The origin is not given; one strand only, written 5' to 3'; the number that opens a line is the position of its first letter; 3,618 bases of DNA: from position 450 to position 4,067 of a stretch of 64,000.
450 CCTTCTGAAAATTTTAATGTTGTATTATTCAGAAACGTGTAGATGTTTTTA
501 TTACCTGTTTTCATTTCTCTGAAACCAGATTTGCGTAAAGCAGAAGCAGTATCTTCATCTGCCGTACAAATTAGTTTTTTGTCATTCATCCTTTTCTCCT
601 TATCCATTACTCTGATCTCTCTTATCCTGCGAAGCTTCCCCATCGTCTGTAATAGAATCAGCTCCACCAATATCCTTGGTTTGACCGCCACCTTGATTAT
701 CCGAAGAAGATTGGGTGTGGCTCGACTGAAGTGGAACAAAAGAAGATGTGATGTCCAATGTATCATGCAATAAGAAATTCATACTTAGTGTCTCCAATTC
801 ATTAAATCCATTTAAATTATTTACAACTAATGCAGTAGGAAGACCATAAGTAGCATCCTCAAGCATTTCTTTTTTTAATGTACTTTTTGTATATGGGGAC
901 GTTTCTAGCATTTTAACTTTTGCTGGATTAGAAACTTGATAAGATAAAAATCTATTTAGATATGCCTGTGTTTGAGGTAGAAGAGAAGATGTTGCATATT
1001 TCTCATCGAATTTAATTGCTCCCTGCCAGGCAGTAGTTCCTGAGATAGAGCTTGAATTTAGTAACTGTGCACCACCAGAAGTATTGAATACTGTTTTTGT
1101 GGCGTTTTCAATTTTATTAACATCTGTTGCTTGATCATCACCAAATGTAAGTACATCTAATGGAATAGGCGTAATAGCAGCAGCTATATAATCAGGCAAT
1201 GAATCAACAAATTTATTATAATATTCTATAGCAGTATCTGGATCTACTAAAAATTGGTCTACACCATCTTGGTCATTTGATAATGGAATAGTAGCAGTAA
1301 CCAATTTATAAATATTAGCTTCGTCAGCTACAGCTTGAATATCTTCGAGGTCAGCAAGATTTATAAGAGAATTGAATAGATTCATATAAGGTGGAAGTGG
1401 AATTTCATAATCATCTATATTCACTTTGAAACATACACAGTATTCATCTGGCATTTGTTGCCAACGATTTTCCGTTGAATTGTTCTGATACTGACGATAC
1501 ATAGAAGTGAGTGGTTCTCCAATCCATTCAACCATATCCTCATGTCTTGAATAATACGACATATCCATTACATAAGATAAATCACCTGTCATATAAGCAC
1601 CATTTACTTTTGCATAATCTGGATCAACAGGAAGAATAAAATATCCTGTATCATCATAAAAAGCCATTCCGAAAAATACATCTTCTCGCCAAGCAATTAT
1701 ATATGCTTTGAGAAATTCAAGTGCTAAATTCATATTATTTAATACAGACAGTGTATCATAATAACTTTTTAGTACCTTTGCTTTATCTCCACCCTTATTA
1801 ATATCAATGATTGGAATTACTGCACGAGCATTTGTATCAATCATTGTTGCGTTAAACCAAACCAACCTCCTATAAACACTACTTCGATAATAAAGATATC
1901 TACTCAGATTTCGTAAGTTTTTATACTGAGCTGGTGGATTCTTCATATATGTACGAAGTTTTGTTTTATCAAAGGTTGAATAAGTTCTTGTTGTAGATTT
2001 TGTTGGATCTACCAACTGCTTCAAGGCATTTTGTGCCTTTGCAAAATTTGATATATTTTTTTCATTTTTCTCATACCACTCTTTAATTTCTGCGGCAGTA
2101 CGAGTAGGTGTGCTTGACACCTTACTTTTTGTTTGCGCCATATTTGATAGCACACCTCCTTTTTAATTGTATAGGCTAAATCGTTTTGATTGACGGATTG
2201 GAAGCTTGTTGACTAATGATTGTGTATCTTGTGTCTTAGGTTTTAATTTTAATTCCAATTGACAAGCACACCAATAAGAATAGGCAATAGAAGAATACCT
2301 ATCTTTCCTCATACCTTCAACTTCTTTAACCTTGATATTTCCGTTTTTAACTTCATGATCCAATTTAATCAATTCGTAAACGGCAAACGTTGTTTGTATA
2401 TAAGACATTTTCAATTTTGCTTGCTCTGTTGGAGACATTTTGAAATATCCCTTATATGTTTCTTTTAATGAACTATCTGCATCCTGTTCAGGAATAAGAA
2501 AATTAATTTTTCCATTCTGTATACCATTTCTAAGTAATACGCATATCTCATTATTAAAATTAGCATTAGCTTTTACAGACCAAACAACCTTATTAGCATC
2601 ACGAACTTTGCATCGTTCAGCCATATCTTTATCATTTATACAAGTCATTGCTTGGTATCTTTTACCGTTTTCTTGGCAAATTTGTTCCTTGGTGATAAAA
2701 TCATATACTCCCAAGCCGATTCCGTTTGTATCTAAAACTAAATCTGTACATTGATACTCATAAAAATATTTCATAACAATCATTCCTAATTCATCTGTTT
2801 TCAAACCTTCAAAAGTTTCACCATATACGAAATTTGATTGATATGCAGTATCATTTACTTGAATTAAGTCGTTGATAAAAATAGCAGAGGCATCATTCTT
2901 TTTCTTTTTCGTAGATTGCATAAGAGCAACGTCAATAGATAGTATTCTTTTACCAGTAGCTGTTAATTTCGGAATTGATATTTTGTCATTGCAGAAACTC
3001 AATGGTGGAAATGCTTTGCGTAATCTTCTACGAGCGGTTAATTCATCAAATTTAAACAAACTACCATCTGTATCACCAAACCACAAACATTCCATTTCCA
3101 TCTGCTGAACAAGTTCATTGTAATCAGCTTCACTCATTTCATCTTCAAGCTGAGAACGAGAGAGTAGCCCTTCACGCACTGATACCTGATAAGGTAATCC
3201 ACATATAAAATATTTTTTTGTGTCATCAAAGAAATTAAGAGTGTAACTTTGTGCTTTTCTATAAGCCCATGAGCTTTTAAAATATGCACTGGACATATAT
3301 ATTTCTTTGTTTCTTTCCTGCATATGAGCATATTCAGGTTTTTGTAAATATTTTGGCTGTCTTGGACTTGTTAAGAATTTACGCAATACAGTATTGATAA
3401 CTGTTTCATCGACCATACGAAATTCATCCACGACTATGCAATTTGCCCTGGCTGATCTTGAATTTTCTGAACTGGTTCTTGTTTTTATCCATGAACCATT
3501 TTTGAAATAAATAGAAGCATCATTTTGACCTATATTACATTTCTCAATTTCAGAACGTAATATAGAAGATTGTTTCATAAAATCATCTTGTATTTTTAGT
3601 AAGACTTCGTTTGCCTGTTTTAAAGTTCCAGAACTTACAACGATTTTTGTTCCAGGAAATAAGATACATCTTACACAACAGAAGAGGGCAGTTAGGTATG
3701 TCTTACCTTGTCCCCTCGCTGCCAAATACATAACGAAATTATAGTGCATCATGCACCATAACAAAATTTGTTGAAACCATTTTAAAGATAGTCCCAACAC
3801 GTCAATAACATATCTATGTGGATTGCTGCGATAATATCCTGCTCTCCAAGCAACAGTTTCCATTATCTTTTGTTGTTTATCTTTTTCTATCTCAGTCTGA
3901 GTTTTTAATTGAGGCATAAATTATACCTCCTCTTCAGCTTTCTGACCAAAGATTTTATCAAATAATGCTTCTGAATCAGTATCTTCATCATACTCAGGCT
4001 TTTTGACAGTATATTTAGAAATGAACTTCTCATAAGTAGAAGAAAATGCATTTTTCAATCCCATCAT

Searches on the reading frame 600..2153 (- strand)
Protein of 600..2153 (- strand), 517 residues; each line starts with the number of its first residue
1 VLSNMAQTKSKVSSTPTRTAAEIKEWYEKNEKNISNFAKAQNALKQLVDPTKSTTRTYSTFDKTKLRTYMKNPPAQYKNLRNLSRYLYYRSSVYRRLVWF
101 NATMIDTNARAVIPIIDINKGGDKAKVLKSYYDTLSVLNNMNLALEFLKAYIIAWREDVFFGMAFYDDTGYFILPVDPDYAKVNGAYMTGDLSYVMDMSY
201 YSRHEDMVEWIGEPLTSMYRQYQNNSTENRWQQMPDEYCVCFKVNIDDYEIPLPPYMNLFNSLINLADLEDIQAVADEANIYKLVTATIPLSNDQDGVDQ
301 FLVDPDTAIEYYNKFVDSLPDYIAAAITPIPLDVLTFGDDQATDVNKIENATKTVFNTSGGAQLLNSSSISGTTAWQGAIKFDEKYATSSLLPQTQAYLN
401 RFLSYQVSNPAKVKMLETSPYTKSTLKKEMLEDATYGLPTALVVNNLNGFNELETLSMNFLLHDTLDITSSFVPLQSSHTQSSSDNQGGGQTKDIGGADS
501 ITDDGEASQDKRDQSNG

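Call 16: search_protein_families(library=phrogs, proteins=[window:600-2153:-], max_evalue=0.001)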
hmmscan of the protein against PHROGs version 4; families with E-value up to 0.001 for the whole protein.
window:600-2153:- (517 aa): 1 family
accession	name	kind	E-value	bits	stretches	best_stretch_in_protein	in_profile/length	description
phrog_2739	-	head and packaging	1.2e-80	272.6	1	25-500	9-488/501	portal protein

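Call 28: search_dna_similar(query=window:600-2153:-, collection=phages, mode=protein, max_rows=12)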
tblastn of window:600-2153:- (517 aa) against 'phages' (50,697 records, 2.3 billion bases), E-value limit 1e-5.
Records with a match: 77; places in all: 77; records where one place covers at least 80% of the query: 2.
Best place of each record, by identity: <60% 77.
By first word of the organism name: Bacillus 36; Lactococcus 22; Staphylococcus 4; Mammaliicoccus 4; Clostridioides 3; Brevibacillus 2; Clostridium 2; Bacteriophage 1; Alicyclobacillus 1; Peptoclostridium 1; and 1 more.
By host as written in the record: Lactococcus lactis 17; Bacillus anthracis Sterne 10; Bacillus anthracis 7; Bacillus cereus 7; - 3; Brevibacillus laterosporus 2; Bacillus subtilis 2; Bacillus subtilis BEST7003 2; and 21 more.
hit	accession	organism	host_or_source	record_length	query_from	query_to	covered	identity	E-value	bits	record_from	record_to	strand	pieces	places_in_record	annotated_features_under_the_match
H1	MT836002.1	Bacteriophage sp.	human fecal samples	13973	48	513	90%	29.0%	5e-47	181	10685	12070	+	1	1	record has no annotation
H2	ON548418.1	Bacillus phage vB_BanS-Thrax2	Bacillus anthracis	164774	20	511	95%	24.5%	1e-38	157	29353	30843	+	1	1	portal protein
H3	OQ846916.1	Alicyclobacillus phage KKP_3916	Alicyclobacillus acidoterrestris strain ...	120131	120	516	77%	27.9%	5e-43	170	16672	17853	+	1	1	hypothetical protein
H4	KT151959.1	Brevibacillus phage Sundance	Brevibacillus laterosporus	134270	116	516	78%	27.3%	4e-45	176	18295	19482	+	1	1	putative structural protein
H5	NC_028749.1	Brevibacillus phage Sundance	Brevibacillus laterosporus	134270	116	516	78%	27.3%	4e-45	176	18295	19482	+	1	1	portal protein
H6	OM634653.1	Bacillus phage vB_BsuS_PJN02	Bacillus subtilis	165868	107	511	78%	26.8%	4e-41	164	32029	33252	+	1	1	portal protein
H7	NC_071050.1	Bacillus phage vB_BsuS_PJN02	Bacillus subtilis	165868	107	511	78%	26.8%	4e-41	164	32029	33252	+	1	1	portal protein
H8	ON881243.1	Bacillus phage PK-3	Bacillus sp.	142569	107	511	78%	26.8%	5e-41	164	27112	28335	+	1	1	hypothetical protein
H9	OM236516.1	Bacillus phage FADO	Bacillus subtilis BEST7003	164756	107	511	78%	26.8%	1e-40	162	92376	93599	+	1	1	hypothetical protein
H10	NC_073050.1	Bacillus phage FADO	Bacillus subtilis BEST7003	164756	107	511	78%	26.8%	1e-40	162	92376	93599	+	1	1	hypothetical protein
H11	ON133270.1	Bacillus phage 2S-4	Rosselomorea vietnamensis FJAT-46955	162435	107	511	78%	26.8%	3e-40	161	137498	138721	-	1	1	none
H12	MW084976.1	Bacillus phage Kirov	Bacillus cereus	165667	109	511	78%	26.8%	1e-44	175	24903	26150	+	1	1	portal protein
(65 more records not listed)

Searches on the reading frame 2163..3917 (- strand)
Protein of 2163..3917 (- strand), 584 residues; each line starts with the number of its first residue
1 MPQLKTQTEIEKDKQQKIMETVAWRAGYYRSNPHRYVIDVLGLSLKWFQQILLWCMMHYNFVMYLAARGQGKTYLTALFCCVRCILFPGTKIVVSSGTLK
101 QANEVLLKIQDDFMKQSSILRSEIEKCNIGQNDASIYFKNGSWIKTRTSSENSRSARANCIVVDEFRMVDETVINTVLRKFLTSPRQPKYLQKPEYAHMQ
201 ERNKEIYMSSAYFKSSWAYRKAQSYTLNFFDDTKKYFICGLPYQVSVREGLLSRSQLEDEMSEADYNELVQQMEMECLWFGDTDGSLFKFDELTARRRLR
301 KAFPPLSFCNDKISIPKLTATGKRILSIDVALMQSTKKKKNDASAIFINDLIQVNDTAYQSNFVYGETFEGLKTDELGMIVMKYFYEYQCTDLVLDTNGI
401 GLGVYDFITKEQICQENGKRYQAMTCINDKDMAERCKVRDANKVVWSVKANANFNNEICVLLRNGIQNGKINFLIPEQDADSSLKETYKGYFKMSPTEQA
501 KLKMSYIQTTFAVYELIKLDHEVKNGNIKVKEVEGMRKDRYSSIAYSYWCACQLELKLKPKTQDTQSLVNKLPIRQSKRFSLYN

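Call 16: search_protein_families(library=phrogs, proteins=[window:2163-3917:-], max_evalue=0.001)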
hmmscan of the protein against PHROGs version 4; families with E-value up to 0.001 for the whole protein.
window:2163-3917:- (584 aa): 9 families
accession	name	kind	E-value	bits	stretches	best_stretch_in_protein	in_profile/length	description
phrog_15503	-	unknown function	8.7e-54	183.5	1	4-216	26-243/245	-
phrog_26582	-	unknown function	1.5e-45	157.1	1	231-564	14-347/363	-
phrog_24618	-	unknown function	1.8e-30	107.3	1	358-551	11-208/230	-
phrog_2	-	head and packaging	1.9e-17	64.3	1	17-549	250-590/807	terminase large subunit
phrog_5989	-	head and packaging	5.6e-09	36.6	1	48-172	145-266/347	terminase large subunit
phrog_9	-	head and packaging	1.6e-07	31.5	1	50-171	212-334/812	terminase large subunit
phrog_38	-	head and packaging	9.7e-07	28.8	1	46-116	291-362/760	terminase large subunit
phrog_17672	-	head and packaging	4.3e-05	23.6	1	41-106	46-112/395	terminase large subunit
phrog_4914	-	head and packaging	4.6e-05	24.1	1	65-156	111-206/213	terminase large subunit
